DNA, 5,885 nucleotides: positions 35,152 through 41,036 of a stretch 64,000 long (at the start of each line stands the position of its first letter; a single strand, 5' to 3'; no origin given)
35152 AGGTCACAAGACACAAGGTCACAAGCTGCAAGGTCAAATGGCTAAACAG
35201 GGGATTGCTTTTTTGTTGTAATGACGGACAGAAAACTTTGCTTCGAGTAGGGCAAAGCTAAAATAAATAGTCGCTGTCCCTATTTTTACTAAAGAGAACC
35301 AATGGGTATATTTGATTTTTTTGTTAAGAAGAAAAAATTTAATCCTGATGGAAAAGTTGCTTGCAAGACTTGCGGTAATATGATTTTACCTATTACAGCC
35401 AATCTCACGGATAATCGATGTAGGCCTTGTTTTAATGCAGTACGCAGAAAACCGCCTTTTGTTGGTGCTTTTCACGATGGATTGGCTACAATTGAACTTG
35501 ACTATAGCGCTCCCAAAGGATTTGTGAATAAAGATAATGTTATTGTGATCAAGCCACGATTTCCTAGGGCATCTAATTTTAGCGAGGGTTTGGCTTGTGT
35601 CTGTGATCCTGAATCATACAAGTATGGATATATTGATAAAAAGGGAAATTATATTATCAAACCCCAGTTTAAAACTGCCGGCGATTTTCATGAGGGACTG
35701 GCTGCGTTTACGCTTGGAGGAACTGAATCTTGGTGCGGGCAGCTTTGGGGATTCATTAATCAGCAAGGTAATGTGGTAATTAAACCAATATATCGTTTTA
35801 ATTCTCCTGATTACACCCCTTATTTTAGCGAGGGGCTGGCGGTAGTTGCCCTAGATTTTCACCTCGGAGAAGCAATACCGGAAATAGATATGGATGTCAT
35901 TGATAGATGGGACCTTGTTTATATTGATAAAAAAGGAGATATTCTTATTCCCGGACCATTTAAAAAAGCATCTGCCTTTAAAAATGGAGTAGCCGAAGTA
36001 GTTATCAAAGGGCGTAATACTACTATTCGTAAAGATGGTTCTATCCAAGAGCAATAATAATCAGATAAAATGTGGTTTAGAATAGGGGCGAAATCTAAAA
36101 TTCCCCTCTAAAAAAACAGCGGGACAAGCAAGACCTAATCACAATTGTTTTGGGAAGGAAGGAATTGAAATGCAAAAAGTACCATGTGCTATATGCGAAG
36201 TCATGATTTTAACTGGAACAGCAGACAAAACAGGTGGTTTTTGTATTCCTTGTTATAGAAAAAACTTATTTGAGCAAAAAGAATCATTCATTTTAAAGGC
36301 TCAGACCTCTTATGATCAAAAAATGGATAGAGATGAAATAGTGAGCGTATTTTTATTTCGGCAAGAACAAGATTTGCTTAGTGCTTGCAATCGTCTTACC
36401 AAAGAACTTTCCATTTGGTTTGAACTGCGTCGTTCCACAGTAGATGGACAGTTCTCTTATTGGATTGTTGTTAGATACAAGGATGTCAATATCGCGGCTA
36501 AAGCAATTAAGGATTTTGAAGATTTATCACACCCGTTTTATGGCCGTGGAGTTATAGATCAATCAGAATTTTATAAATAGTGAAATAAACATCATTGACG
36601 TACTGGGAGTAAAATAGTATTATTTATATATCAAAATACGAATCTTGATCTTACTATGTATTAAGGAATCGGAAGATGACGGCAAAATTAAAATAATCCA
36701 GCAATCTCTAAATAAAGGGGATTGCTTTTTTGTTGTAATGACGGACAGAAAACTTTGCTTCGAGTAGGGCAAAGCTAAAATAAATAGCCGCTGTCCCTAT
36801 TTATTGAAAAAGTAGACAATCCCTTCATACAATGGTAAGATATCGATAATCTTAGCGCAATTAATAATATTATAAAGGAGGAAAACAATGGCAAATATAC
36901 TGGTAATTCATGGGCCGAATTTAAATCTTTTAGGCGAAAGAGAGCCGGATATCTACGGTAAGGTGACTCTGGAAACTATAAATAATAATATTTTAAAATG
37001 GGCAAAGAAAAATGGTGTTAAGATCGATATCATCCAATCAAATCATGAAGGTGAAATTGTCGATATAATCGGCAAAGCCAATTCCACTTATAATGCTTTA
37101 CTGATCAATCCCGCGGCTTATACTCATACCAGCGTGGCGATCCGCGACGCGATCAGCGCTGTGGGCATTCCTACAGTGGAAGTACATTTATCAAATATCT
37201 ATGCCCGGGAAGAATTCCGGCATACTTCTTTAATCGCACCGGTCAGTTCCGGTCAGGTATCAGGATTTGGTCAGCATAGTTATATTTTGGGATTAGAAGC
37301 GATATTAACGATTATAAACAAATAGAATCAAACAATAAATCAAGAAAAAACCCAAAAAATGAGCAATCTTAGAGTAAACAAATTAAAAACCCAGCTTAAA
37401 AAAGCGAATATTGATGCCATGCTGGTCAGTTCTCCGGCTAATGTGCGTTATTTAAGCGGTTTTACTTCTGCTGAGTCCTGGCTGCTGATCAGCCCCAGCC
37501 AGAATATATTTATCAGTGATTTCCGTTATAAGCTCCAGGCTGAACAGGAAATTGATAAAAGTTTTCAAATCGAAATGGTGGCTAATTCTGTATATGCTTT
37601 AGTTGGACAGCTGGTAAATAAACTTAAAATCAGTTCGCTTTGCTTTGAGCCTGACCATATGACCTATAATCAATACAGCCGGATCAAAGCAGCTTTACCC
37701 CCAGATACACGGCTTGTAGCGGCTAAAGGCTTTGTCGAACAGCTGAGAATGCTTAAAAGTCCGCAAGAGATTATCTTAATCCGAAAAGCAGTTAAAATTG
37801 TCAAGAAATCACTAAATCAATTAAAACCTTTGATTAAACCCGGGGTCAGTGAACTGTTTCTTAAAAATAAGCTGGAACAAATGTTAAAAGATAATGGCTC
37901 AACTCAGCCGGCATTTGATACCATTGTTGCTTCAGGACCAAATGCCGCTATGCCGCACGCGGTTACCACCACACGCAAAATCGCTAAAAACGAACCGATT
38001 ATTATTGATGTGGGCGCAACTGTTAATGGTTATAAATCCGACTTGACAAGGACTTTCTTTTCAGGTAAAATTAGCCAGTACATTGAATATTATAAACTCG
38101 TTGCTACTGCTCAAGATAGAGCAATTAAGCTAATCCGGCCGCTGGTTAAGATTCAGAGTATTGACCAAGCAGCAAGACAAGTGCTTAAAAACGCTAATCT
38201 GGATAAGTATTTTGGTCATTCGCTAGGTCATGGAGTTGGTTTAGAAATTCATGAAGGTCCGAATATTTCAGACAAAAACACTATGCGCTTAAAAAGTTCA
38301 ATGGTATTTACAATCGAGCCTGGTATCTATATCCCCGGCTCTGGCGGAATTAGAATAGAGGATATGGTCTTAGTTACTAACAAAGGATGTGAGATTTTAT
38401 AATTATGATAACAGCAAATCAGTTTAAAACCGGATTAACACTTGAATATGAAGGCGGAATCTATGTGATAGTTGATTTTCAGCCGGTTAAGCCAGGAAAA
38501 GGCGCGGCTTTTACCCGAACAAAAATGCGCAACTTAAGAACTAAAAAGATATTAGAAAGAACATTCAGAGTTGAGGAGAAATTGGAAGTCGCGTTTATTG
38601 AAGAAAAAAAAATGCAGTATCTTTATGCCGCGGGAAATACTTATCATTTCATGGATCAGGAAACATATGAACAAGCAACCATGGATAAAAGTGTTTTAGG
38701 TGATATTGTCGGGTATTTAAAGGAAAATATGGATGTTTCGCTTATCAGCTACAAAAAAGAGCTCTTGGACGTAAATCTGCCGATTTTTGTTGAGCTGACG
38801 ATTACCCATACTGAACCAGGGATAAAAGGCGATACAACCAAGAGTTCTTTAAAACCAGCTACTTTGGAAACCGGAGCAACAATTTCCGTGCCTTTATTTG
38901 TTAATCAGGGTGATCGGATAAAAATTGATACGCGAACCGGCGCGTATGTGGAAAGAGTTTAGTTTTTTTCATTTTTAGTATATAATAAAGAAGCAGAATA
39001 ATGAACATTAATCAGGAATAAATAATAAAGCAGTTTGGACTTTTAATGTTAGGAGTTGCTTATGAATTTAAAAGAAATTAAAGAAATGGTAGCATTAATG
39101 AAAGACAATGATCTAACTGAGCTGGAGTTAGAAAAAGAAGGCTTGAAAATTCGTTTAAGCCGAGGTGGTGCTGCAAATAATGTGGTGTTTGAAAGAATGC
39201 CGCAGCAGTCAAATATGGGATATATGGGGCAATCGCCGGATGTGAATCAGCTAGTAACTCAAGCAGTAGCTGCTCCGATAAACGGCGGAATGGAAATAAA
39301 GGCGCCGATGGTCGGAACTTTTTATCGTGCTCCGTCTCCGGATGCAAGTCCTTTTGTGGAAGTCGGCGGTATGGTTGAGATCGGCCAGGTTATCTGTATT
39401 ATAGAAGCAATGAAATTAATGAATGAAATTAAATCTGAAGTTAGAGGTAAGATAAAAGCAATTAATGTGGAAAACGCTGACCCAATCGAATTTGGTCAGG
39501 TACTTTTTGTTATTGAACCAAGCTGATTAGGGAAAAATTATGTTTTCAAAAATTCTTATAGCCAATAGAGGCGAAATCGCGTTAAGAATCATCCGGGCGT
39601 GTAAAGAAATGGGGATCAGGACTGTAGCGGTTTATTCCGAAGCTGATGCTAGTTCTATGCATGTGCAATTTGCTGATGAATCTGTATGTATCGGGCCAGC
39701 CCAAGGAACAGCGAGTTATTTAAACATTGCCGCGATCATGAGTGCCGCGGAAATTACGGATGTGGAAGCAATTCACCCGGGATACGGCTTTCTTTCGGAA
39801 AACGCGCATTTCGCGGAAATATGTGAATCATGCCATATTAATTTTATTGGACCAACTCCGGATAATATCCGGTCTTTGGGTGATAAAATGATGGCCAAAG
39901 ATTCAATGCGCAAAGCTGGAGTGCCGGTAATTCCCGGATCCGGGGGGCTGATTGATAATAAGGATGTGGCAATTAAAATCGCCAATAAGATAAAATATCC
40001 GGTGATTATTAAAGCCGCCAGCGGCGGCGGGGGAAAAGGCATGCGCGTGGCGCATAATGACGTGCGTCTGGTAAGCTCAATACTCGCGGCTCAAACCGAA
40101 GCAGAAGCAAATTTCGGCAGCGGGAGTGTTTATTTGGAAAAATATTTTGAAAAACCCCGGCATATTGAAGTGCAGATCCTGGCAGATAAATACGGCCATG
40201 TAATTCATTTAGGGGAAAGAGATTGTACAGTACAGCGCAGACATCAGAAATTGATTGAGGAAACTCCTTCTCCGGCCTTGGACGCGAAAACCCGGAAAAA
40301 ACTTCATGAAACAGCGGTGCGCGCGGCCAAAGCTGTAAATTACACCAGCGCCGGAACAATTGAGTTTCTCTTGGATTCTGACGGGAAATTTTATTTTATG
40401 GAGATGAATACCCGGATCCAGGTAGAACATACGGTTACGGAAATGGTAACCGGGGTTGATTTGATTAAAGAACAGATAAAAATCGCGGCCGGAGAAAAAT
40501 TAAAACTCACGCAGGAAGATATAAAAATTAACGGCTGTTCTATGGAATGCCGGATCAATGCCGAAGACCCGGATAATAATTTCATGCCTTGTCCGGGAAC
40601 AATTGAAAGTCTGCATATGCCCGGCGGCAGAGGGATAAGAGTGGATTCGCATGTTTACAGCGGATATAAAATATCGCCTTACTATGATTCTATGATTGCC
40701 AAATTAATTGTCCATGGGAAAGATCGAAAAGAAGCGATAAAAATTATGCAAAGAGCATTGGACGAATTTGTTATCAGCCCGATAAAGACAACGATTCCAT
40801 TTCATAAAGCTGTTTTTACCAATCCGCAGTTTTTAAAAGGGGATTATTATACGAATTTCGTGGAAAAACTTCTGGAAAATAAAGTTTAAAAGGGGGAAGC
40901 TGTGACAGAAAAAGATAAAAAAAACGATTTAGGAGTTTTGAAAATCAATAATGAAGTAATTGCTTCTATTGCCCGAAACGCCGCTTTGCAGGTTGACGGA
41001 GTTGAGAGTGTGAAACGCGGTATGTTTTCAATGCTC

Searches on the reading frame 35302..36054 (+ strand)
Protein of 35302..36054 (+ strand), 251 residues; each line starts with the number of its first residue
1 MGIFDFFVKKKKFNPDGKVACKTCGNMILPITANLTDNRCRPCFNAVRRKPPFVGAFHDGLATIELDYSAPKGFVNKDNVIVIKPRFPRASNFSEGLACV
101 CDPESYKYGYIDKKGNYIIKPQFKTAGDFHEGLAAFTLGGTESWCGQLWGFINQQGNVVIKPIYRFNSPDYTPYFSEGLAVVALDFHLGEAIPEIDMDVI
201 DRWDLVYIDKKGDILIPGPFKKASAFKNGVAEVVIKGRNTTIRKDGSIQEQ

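Call 67: search_protein_families(library=pfam, proteins=[window:35302-36054:+], max_evalue=0.00001)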
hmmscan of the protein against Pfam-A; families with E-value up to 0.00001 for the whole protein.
window:35302-36054:+ (251 aa): 1 family
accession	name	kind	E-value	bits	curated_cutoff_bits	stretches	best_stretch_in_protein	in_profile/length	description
PF14903.11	WG_beta_rep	-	8.8e-36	122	25.6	3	108-140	1-33/35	WG containing repeat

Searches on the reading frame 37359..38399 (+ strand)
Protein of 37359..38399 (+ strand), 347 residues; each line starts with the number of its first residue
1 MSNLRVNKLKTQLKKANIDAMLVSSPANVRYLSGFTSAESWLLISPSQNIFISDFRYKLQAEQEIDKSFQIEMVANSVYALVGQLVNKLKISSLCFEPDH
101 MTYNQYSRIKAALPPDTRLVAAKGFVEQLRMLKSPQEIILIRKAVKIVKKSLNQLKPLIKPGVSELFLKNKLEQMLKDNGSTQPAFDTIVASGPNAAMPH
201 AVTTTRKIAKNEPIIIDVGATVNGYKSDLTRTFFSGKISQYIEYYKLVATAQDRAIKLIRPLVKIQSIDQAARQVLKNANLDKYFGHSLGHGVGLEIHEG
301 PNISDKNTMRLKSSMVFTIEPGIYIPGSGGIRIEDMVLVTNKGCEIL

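Call 67: search_protein_families(library=pfam, proteins=[window:37359-38399:+], max_evalue=0.00001)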
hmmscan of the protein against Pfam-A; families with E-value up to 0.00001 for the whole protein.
window:37359-38399:+ (347 aa): 2 families
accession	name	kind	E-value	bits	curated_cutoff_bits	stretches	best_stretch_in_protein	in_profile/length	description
PF00557.29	Peptidase_M24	-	4.5e-68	229.5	23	1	140-341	2-208/208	Metallopeptidase family M24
PF01321.24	Creatinase_N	-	2.2e-26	93.4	22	1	5-131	1-127/128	Creatinase/Prolidase N-terminal domain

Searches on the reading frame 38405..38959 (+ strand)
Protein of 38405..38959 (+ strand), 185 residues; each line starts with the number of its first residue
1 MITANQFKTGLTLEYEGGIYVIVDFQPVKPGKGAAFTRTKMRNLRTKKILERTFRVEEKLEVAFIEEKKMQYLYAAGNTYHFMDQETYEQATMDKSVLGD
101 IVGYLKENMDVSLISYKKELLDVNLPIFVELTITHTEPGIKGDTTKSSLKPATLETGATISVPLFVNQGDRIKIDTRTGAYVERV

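Call 67: search_protein_families(library=pfam, proteins=[window:38405-38959:+], max_evalue=0.00001)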
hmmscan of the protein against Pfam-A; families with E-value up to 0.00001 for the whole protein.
window:38405-38959:+ (185 aa): 3 families
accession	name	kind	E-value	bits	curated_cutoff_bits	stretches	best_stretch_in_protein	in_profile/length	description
PF09285.17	Elong-fact-P_C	-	1.4e-28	98.8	25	1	129-184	1-56/56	Elongation factor P, C-terminal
PF08207.18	EFP_N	-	2.8e-24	85.3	23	1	3-60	1-58/58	Elongation factor P (EF-P) KOW-like domain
PF01132.26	EFP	-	1.1e-20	73.8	27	1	68-119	1-52/54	Elongation factor P (EF-P) OB domain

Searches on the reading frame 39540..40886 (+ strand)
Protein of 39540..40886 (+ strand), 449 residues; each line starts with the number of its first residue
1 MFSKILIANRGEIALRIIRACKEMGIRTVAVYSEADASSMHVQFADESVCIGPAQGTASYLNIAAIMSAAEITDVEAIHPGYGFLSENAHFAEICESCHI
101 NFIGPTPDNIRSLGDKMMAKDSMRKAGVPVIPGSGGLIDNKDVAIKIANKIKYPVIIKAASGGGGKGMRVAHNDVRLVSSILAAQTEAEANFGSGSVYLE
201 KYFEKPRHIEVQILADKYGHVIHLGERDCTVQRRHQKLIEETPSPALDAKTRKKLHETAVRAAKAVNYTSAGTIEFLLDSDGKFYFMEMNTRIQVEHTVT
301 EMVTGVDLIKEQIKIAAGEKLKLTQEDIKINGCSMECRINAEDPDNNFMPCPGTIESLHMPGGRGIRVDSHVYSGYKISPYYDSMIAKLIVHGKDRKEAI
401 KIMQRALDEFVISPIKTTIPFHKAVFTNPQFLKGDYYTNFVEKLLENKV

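Call 67: search_protein_families(library=pfam, proteins=[window:39540-40886:+], max_evalue=0.00001)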
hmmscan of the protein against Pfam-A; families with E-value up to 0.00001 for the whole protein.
window:39540-40886:+ (449 aa): 6 families
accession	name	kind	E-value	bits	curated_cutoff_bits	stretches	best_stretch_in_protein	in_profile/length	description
PF02786.22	CPSase_L_D2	-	3.7e-80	268.8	19.8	1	115-322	1-209/211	Carbamoyl-phosphate synthase L chain, ATP binding domain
PF00289.28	Biotin_carb_N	-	7e-47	158.9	25.5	1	1-110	1-110/110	Biotin carboxylase, N-terminal domain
PF02785.25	Biotin_carb_C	-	1e-43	148.3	32.4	1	336-442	1-107/108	Biotin carboxylase C-terminal domain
PF07478.18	Dala_Dala_lig_C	-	7.2e-12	45.7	24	1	140-291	24-174/204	D-ala D-ala ligase C-terminus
PF02222.28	ATP-grasp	-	4.9e-07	30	27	1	137-292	15-162/179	ATP-grasp domain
PF08443.16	RimK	-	4.7e-06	26.8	21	0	253-313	129-185/188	RimK-like ATP-grasp domain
